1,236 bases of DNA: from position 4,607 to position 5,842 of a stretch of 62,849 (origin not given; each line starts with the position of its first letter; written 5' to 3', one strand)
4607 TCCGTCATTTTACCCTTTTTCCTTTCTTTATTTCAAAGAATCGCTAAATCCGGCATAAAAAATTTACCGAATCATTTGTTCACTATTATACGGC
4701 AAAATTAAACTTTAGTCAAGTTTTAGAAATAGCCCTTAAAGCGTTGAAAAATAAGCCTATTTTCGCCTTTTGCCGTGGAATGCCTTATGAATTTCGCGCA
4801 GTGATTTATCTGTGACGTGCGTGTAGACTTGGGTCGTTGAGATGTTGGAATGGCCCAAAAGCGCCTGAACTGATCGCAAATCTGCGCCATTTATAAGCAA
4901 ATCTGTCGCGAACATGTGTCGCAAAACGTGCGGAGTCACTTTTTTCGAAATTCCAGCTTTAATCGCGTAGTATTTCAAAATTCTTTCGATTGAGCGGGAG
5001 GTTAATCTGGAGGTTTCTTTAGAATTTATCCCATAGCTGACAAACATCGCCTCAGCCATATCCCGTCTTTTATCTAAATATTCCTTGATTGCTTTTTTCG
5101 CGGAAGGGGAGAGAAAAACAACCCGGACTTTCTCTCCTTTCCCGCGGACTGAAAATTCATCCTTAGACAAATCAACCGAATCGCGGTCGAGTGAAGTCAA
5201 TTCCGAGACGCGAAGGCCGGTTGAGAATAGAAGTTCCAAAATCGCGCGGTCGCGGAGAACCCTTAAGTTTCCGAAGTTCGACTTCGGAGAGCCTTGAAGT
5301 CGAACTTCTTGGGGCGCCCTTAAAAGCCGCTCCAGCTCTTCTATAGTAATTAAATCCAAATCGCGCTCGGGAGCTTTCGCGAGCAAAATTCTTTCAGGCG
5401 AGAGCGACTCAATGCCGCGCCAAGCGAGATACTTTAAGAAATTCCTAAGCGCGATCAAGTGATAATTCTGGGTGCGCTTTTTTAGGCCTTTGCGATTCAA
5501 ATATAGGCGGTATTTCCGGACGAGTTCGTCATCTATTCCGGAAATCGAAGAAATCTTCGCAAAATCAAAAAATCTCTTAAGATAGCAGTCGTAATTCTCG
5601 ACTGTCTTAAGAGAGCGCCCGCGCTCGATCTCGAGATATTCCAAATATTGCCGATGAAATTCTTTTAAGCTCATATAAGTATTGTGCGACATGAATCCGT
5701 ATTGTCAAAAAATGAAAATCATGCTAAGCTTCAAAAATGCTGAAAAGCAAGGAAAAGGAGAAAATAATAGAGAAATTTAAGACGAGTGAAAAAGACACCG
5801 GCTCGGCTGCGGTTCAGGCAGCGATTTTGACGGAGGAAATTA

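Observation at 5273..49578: Stop-free palindromic mini-element family inserted in frame into core housekeeping genes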

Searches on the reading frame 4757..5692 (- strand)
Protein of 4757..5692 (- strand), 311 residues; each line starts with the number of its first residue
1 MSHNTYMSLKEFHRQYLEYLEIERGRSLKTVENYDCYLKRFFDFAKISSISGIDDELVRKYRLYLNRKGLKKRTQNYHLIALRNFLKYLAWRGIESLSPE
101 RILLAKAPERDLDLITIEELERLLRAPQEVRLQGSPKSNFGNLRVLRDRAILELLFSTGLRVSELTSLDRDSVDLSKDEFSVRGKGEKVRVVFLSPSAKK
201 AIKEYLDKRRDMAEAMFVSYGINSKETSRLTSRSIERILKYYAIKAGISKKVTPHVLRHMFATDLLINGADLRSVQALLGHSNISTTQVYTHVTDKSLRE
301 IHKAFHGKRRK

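Call 5: search_protein_families(library=pfam, proteins=[window:4757-5692:-])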
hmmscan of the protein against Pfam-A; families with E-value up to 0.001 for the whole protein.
window:4757-5692:- (311 aa): 4 families
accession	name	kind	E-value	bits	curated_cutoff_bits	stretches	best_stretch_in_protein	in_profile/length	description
PF00589.27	Phage_integrase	-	4.7e-42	144.1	27.1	1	118-295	6-170/172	Phage integrase family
PF02899.23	Phage_int_SAM_1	-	9.5e-17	61.5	22.3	1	15-93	3-83/83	Phage integrase, N-terminal SAM-like domain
PF13102.12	Phage_int_SAM_5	-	1.4e-08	35.4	22.3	1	9-88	2-81/98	Phage integrase SAM-like domain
PF13495.12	Phage_int_SAM_4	-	4.2e-06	27.5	27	1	16-90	5-79/85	Phage integrase, N-terminal SAM-like domain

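Call 48: search_solved_structures(query=window:4757-5692:-, show_alignments=1, max_evalue=1e-20)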
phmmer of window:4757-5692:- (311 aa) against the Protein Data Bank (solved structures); distinct sequences matched with E-value up to 1e-20: 5.
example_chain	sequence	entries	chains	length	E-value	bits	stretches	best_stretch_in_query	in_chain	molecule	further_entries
4a8e_A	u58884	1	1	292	6.9e-39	137.6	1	15-303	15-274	PROBABLE TYROSINE RECOMBINASE XERC-LIKE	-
1a0p_A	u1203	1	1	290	1e-36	130.5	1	68-303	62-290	SITE-SPECIFIC RECOMBINASE XERD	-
5dcf_A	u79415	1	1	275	2.4e-36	129.3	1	145-307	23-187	Tyrosine recombinase XerD,DNA translocase FtsK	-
5hxy_A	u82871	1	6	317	9.7e-36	127.3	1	10-303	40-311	Tyrosine recombinase XerA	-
9i5v_14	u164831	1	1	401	1.5e-29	107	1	15-305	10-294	Ribosome-associated translation inhibitor RaiA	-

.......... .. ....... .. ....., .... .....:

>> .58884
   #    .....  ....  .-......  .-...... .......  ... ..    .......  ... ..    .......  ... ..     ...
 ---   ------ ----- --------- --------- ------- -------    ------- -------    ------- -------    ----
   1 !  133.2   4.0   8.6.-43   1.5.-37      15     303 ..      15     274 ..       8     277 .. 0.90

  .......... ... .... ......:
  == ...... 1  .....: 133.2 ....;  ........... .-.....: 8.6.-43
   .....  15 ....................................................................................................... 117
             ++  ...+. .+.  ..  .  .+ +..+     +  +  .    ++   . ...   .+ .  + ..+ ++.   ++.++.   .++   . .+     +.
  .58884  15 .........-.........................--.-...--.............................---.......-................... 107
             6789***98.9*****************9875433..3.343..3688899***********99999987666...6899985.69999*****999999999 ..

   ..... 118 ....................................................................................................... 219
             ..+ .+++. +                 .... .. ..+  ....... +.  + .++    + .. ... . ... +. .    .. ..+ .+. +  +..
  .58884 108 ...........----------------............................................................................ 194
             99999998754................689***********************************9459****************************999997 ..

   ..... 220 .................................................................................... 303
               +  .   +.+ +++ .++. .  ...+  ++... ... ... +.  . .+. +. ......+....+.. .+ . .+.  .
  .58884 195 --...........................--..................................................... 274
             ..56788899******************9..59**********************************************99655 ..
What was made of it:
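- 5273..5308 (.): REP doublet, TTCGA type: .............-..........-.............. It lies in frame in the xer tyrosine recombinase gene (4757-5692, minus strand) and is read as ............. The region is a 16-aa gap against archaeal XerA, PDB 4a8e (call 48).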
